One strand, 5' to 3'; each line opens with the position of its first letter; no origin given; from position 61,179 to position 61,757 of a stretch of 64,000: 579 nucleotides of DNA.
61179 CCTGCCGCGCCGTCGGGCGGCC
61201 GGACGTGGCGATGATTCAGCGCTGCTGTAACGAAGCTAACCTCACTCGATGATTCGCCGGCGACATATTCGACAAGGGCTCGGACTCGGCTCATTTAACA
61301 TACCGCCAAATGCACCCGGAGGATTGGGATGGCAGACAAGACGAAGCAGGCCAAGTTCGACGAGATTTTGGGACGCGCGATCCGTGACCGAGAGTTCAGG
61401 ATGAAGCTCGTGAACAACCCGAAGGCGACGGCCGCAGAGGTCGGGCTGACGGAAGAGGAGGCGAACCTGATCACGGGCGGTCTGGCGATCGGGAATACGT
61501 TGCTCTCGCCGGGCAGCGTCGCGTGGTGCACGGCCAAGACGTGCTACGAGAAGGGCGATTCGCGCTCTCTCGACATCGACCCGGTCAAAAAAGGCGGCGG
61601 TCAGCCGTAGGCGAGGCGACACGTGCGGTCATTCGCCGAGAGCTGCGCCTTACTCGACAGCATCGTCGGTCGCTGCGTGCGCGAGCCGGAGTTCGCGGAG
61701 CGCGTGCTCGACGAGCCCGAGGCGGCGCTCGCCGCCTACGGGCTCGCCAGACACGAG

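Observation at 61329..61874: Two tandem NHLP-type leader peptides; only the first has a GG site plus Cys/Ser/Thr core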

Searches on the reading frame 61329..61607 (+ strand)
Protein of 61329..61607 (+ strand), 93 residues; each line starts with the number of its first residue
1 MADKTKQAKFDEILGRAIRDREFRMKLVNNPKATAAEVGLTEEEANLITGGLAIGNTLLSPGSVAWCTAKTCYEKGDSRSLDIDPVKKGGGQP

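Call 3: search_protein_families(library=ncbifam, proteins=[window:61329-61607:+], max_evalue=10)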
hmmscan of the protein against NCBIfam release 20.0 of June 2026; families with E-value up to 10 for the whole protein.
window:61329-61607:+ (93 aa): 6 families
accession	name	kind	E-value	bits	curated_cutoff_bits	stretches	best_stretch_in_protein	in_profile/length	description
NF038399.1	NH_RiPP_Os17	domain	4.6e-09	36.2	40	1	10-48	3-43/63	Os1348 family NHLP clan protein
TIGR03793.1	leader_NHLP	domain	0.00018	21.3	50.9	1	11-40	7-36/77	NHLP leader peptide family RiPP precursor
NF033431.1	cinnamycin_RiPP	subfamily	0.0055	17.3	35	1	11-33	2-24/81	cinnamycin family lantibiotic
TIGR01323.1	nitrile_alph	equivalog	0.042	13.4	249.85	1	8-73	39-100/189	nitrile hydratase subunit alpha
NF009904.0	PRK13367.1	equivalog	0.057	12.4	412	1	6-49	317-359/426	gallate dioxygenase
TIGR04509.1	mod_pep_NH_fam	subfamily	0.11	12.6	34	1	8-43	5-40/87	NHLP-related RiPP peptide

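Call 4: search_protein_families(library=pfam, proteins=[window:61329-61607:+], max_evalue=10)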
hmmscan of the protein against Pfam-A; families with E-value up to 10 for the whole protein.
window:61329-61607:+ (93 aa): 4 families
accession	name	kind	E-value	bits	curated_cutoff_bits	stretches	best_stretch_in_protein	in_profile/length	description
PF14407.11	Frankia_peptide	-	1.4e-05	25.7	48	1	12-43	4-37/63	Ribosomally synthesized peptide prototyped by Frankia Franean1_4349.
PF19398.4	DurB-like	-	0.0032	18.2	26.6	1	10-34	3-27/81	Lantibiotic duramycin B-like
PF02979.21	NHase_alpha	-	0.022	14.6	27.2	1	7-73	38-100/184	Nitrile hydratase, alpha chain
PF07746.16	LigA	-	0.071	13.7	25.3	1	19-51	9-41/87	Aromatic-ring-opening dioxygenase LigAB, LigA subunit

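Call 8: find_encoding_contigs(protein=window:61329-61607:+, flank=10000, max_places=6)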
Protein window:61329-61607:+ (93 aa): no gene with exactly this product is on record in the collection.

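Call 9: find_homologous_proteins(query=window:61329-61607:+, max_evalue=0.01)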
Query window:61329-61607:+ (93 aa): 1 proteins with E <= 0.01 among 4 candidates.
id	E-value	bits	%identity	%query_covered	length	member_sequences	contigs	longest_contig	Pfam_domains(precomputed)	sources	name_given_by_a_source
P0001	1.4e-54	200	100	100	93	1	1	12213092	PF14407.12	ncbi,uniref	ncbi:hypothetical protein [Nannocystis pusilla]|uniref:hypothetical protein n=1 Tax=Nannocystis pusi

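Call 30: find_homologous_proteins(query=A2, max_evalue=0.01)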
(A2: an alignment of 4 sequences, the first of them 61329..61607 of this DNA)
Query A2 (4 sequences) (93 aa, profile of the alignment): 47 proteins with E <= 0.01 among 1367 candidates.
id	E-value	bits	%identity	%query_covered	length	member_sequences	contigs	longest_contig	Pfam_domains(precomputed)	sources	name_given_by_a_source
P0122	2.4e-42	161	62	82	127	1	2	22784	PF14407.12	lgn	-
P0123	9.7e-41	155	60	87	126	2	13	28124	PF14407.12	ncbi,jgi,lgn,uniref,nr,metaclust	ncbi:Os1348 family NHLP clan protein [Methylobacterium aquaticum]|jgi:hypothetical protein|uniref:Ni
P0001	1.1e-39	152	100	100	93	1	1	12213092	PF14407.12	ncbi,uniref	ncbi:hypothetical protein [Nannocystis pusilla]|uniref:hypothetical protein n=1 Tax=Nannocystis pusi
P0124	7.0e-37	143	56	95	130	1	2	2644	PF14407.12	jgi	jgi:hypothetical protein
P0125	3.9e-36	141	63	82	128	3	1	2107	PF14407.12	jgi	jgi:hypothetical protein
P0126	4.5e-36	141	55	95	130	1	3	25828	PF14407.12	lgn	-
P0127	6.3e-36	140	54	91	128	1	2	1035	PF14407.12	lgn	-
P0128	1.1e-35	139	62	82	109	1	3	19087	PF14407.12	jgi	jgi:hypothetical protein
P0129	1.7e-35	139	56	95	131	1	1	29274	-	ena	-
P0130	2.5e-35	138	52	95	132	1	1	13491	-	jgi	jgi:hypothetical protein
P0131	3.1e-35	138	59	82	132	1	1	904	PF14407.12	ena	-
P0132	3.1e-35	138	58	91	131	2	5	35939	-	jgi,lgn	jgi:hypothetical protein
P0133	5.2e-35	137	55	95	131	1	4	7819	-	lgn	-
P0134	1.4e-34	136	58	91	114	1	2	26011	PF14407.12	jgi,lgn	jgi:hypothetical protein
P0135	2.7e-34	135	61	82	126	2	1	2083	PF14407.12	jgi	jgi:hypothetical protein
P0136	2.0e-33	132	58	85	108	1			PF14407.12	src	-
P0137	2.2e-33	132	59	82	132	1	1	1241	PF14407.12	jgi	-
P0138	1.1e-31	126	62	76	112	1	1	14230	PF14407.12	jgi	jgi:hypothetical protein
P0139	1.6e-30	123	62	83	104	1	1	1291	PF14407.12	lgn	-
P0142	6.4e-29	118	55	80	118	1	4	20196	PF14407.12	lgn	-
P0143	2.1e-27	113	52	91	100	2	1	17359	PF14407.12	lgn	-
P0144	1.3e-26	110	58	85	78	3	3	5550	PF14407.12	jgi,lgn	jgi:hypothetical protein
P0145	3.1e-25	106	49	91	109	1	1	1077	PF14407.12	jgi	-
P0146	2.6e-24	103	54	86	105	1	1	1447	PF14407.12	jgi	jgi:hypothetical protein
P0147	5.0e-24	102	31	74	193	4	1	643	PF00881.30,PF14407.12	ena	-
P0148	5.9e-24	102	48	86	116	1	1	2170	PF14407.12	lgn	-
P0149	1.4e-23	100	57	83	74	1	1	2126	PF14407.12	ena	-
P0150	2.4e-23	100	51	86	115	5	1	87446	PF14407.12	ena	-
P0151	2.5e-23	100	54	88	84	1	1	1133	PF14407.12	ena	-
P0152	4.6e-23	99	48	86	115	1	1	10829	PF14407.12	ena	-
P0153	7.8e-22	95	34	74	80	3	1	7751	PF14407.12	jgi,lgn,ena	jgi:hypothetical protein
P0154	1.8e-21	94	54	74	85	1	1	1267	PF14407.12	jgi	jgi:hypothetical protein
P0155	2.1e-21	94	33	74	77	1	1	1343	PF14407.12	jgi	jgi:hypothetical protein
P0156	8.4e-21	92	32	74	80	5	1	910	PF14407.12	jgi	-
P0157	4.0e-19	86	56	81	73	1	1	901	PF14407.12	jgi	jgi:hypothetical protein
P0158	8.5e-19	85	52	78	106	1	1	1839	PF14407.12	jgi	jgi:hypothetical protein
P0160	1.4e-16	78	36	74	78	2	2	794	PF14407.12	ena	-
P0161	4.4e-15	73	34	74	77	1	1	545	PF14407.12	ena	-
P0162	8.8e-14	69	39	74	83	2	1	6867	PF14407.12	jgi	-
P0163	1.5e-13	68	39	73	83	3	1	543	PF14407.12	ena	-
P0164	4.0e-12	64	38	74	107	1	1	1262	PF14407.12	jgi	jgi:hypothetical protein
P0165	5.0e-11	60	40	82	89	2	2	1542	PF14407.12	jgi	jgi:bacteriocin-like protein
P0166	5.6e-11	60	35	89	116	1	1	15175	-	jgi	jgi:hypothetical protein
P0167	1.7e-10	59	35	71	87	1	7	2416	PF14407.12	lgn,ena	-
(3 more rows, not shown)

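Call 39: search_solved_structures(query=A4, max_evalue=10, show_alignments=3)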
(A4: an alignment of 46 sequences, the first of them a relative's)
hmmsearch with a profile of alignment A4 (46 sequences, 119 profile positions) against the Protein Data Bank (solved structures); distinct sequences matched with E-value up to 10: 33.
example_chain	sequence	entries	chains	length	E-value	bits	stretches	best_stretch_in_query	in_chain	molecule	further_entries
6lk7_A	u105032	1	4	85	2.6e-07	34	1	1-57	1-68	Nitrile hydratase, alpha chain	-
1v29_A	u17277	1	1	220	0.00022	24.5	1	13-58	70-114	nitrile hydratase a chain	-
4ob1_A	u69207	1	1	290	0.00084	22.7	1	14-51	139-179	Cobalt-containing nitrile hydratase subunit alpha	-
7qop_A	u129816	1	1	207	0.0027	21.1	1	13-66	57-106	Nitrile hydratase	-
7qom_A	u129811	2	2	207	0.0027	21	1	13-66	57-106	Nitrile hydratase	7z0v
2dpp_A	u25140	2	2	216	0.003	20.9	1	13-66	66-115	Nitrile hydratase alpha subunit | Nitrile hydratase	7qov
3hht_A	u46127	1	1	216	0.003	20.9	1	13-66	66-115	Nitrile hydratase alpha subunit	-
7qoy_A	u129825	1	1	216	0.003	20.9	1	13-66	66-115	Nitrile hydratase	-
7qou_A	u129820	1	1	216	0.0031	20.8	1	13-66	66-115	Nitrile hydratase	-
3wku_A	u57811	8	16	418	0.0096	19.3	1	20-55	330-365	Gallate dioxygenase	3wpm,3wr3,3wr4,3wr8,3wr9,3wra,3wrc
3wrb_A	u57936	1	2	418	0.0096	19.3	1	20-55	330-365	Gallate dioxygenase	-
9d5y_A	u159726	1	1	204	0.041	17.2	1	14-73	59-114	Cobalt-containing nitrile hydratase subunit alpha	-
2ahj_A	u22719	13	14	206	0.043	17.2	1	12-40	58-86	NITRILE HYDRATASE | Nitrile hydratase subunit alpha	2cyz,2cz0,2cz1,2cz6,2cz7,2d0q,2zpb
1ahj_A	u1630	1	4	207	0.043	17.2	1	12-40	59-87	NITRILE HYDRATASE (SUBUNIT ALPHA)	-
2qdy_A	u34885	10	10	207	0.043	17.1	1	12-40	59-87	Nitrile hydratase subunit alpha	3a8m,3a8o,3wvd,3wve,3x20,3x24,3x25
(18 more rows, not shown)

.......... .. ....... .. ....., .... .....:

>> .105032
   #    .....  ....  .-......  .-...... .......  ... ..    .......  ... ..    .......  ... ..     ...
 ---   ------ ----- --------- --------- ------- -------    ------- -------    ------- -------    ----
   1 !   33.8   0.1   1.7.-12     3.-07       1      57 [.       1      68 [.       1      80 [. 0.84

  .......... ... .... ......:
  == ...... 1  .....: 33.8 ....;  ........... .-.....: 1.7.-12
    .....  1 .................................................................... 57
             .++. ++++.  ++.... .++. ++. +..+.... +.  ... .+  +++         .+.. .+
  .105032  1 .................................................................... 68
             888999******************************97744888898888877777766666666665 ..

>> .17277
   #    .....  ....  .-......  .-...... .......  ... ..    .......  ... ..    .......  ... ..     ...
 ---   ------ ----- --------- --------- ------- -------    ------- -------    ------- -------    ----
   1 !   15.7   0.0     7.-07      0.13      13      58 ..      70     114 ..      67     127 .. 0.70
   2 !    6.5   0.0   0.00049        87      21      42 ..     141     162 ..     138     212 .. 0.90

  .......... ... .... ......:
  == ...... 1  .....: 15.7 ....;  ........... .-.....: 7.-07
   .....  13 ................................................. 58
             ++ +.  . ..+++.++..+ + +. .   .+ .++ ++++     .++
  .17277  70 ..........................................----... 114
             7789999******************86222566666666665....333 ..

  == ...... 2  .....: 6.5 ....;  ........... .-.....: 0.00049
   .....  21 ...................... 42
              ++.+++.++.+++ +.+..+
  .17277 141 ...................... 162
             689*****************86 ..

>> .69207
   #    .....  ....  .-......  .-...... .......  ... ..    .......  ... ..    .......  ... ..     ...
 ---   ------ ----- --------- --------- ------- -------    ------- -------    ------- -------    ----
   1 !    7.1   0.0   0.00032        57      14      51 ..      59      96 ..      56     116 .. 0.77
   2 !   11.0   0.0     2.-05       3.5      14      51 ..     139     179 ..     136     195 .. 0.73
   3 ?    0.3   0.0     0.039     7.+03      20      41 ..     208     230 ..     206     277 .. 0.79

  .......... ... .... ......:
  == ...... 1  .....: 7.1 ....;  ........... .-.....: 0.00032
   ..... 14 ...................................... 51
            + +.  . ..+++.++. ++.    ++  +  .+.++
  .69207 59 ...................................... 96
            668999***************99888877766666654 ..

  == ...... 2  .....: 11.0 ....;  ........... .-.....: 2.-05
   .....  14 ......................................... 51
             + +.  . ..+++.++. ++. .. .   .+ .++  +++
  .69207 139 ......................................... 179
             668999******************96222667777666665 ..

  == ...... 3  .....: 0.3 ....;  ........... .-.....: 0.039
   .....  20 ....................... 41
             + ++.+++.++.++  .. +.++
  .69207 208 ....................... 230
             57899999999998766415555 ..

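Call 43: find_related_loci(query=A4, collection=metagenome_contigs, flank=10000)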
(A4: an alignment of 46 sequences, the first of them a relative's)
Query A4 (93 aa) in metagenome_contigs; peptide patterns used: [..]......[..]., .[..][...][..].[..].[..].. (x = any residue, [..] = any of these).
189 stretches matched a pattern; 17 encode a relative of the query (tblastn E <= 1e-3); 17 distinct loci.
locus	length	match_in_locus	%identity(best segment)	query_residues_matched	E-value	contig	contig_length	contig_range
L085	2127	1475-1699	69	5-79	2e-32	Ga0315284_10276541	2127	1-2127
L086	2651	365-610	51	4-85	1e-26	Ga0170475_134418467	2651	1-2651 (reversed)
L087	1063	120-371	49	1-85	5e-25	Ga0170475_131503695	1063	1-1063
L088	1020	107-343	49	6-85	9e-24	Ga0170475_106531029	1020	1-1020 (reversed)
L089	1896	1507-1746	53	1-79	2e-23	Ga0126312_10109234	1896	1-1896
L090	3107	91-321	48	9-85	7e-23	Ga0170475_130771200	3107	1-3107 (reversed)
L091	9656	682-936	45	1-85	9e-23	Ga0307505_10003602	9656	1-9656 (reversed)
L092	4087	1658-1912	45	1-85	2e-22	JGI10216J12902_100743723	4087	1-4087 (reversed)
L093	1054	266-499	52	1-82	5e-22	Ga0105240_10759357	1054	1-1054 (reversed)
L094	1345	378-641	44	6-88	5e-20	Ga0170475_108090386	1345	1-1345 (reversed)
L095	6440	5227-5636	45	6-83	7e-20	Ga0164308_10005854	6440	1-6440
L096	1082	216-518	38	1-81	4e-17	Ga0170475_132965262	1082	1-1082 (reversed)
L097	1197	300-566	45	1-86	3e-16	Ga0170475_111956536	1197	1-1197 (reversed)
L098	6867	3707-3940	39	8-76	1e-14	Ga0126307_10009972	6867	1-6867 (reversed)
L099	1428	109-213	63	1-35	1e-11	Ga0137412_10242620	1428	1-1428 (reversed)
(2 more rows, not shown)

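Call 44: find_encoding_contigs(protein=P0150, flank=10000, max_places=1)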
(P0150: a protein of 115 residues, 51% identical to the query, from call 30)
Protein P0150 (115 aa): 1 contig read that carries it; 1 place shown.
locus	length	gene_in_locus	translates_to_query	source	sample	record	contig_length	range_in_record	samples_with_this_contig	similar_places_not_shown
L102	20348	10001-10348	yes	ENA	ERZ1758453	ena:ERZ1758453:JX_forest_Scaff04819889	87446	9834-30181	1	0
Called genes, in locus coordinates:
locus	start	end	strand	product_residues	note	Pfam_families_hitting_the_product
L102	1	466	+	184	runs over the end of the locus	-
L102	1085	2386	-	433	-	-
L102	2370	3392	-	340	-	PF08007:JmjC_2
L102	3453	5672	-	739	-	PF02624:YcaO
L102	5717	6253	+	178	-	-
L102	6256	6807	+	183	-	-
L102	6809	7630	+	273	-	-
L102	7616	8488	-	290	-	PF00881:Nitroreductase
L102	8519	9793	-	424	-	PF13621:Cupin_8 (faint), PF08007:JmjC_2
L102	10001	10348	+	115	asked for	PF14407:Frankia_peptide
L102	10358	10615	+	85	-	PF14407:Frankia_peptide (weak)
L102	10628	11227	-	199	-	-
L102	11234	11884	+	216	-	PF13640:2OG-FeII_Oxy_3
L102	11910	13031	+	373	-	PF13469:Sulfotransfer_3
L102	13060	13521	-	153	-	-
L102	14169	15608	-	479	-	PF04055:Radical_SAM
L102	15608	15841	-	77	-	-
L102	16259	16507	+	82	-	-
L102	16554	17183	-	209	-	-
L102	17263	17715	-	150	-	PF00583:Acetyltransf_1, PF13673:Acetyltransf_10, PF13508:Acetyltransf_7, PF14542:Acetyltransf_CG (faint)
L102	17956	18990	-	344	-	-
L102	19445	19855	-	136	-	PF03793:PASTA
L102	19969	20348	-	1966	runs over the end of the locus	PF14216:DUF4326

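Call 45: find_encoding_contigs(protein=P0132, flank=10000, max_places=1)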
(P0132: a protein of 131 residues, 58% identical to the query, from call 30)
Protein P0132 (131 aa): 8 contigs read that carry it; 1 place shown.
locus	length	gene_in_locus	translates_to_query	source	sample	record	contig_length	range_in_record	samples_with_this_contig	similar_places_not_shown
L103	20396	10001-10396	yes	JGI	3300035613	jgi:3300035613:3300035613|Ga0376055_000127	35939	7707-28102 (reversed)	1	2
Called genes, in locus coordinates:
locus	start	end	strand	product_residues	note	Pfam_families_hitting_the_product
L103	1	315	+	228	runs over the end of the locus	PF13640:2OG-FeII_Oxy_3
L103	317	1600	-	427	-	-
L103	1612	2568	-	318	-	PF08007:JmjC_2, PF13621:Cupin_8 (weak)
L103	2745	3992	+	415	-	PF08007:JmjC_2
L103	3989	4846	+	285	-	PF00881:Nitroreductase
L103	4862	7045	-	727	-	PF02624:YcaO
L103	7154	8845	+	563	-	PF13401:AAA_22 (faint), PF00664:ABC_membrane, PF00005:ABC_tran, PF02463:SMC_N (faint), PF13191:AAA_16 (faint)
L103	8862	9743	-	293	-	PF08007:JmjC_2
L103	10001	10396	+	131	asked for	-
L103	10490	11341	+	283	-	PF05721:PhyH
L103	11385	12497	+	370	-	PF08241:Methyltransf_11 (faint)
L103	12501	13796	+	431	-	PF01565:FAD_binding_4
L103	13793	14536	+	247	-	PF00106:adh_short, PF13561:adh_short_C2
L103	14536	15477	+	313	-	PF01073:3Beta_HSD, PF01370:Epimerase, PF16363:GDP_Man_Dehyd (weak), PF13460:NAD_binding_10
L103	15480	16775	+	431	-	PF00890:FAD_binding_2 (weak), PF01266:DAO, PF01593:Amino_oxidase, PF12831:FAD_oxidored (faint), PF13450:NAD_binding_8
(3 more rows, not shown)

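Call 46: find_encoding_contigs(protein=P0166, flank=10000, max_places=1)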
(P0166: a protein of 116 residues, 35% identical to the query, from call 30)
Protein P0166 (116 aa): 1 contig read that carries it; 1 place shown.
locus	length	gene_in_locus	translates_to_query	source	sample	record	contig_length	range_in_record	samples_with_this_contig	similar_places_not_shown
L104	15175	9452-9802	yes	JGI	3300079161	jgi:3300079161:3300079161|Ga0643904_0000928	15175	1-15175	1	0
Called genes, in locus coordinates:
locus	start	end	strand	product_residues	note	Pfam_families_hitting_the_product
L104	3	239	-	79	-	?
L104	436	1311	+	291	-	PF01370:Epimerase, PF04321:RmlD_sub_bind, PF01073:3Beta_HSD, PF16363:GDP_Man_Dehyd, PF02719:Polysacc_synt_2, PF07993:NAD_binding_4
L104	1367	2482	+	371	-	PF21036:EryCIII-like_N, PF00201:UDPGT (weak), PF06722:EryCIII-like_C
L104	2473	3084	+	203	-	PF13578:Methyltransf_24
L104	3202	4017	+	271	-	PF00881:Nitroreductase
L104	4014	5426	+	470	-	PF03033:Glyco_transf_28, PF00201:UDPGT, PF04101:Glyco_tran_28_C, PF06722:EryCIII-like_C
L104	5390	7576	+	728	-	PF02624:YcaO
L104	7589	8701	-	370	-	PF21068:ATPgraspMvdD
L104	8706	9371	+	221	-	PF13640:2OG-FeII_Oxy_3, PF18331:PKHD_C (faint)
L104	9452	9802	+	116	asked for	-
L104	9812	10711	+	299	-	PF05721:PhyH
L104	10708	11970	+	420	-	PF08007:JmjC_2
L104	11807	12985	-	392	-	-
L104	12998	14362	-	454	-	PF13424:TPR_12 (weak), PF14559:TPR_19, PF13424:TPR_12, PF13489:Methyltransf_23, PF08241:Methyltransf_11, PF08242:Methyltransf_12, PF13649:Methyltransf_25, PF13847:Methyltransf_31, +21 more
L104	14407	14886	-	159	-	PF05638:T6SS_HCP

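Call 48: search_protein_families(library=ncbifam, proteins=[L102:3453-5672:-, L102:1085-2386:-, L102:2370-3392:-, L102:8519-9793:-, L102:5717-6253:+, L102:6256-6807:+, L102:6809-7630:+, L102:10001-10348:+, L102:10358-10615:+, L102:11910-13031:+], max_evalue=0.01)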
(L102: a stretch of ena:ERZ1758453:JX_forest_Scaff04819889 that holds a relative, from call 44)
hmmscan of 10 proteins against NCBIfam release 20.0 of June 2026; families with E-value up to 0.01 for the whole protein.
L102:3453-5672:- (739 aa): 4 families
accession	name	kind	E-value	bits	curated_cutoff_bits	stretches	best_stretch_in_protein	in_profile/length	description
TIGR03604.1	TOMM_cyclo_SagD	subfamily_domain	3.3e-83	279.7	219.25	1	373-739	1-377/377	thiazole/oxazole-forming peptide maturase, SagD family component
TIGR03266.1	methan_mark_1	equivalog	1.7e-28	99.6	365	1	371-705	55-371/376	YcaO-related McrA-glycine thioamidation protein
TIGR03882.1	cyclo_dehyd_2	equivalog_domain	6.6e-16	59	36.9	1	174-297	1-125/164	TOMM precursor leader peptide-binding protein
TIGR00702.1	TIGR00702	domain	2.6e-15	56.4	75.65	1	369-696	49-364/377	YcaO-type kinase domain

L102:1085-2386:- (433 aa): 0 families

L102:2370-3392:- (340 aa): 0 families

L102:8519-9793:- (424 aa): 0 families

L102:5717-6253:+ (178 aa): 0 families

L102:6256-6807:+ (183 aa): 0 families

L102:6809-7630:+ (273 aa): 1 family
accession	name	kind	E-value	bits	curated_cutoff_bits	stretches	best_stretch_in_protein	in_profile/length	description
TIGR04033.1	export_SdpB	subfamily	0.0014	18.3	178.4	1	139-253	149-265/276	sporulation-delaying protein SdpB family protein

L102:10001-10348:+ (115 aa): 2 families
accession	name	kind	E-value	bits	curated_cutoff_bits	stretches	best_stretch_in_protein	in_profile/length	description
NF038399.1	NH_RiPP_Os17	domain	2.3e-10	40.4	40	1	19-59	2-44/63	Os1348 family NHLP clan protein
TIGR03793.1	leader_NHLP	domain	0.0035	17.2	50.9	0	17-48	3-34/77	NHLP leader peptide family RiPP precursor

L102:10358-10615:+ (85 aa): 1 family
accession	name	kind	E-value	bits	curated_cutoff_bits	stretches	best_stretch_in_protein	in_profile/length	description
NF038399.1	NH_RiPP_Os17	domain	2.1e-10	40.5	40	1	14-62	6-56/63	Os1348 family NHLP clan protein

L102:11910-13031:+ (373 aa): 0 families

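Call 49: search_protein_families(library=pfam, proteins=[L102:3453-5672:-, L102:1085-2386:-, L102:5717-6253:+, L102:6256-6807:+, L102:6809-7630:+, L102:10628-11227:-], max_evalue=0.05)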
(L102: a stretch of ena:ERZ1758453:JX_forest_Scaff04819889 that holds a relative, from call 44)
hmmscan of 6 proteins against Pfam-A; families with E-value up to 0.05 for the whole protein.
L102:3453-5672:- (739 aa): 1 family
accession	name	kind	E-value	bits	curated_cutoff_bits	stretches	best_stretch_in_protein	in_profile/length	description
PF02624.21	YcaO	-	5.8e-64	216.9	25.7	1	373-696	2-324/325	YcaO cyclodehydratase, ATP-ad Mg2+-binding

L102:1085-2386:- (433 aa): 0 families

L102:5717-6253:+ (178 aa): 1 family
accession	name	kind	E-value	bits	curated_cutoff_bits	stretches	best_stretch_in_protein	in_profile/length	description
PF09619.16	YscW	-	0.00095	19.9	22.6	1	103-144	46-87/107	Type III secretion system lipoprotein chaperone (YscW)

L102:6256-6807:+ (183 aa): 0 families

L102:6809-7630:+ (273 aa): 0 families

L102:10628-11227:- (199 aa): 0 families
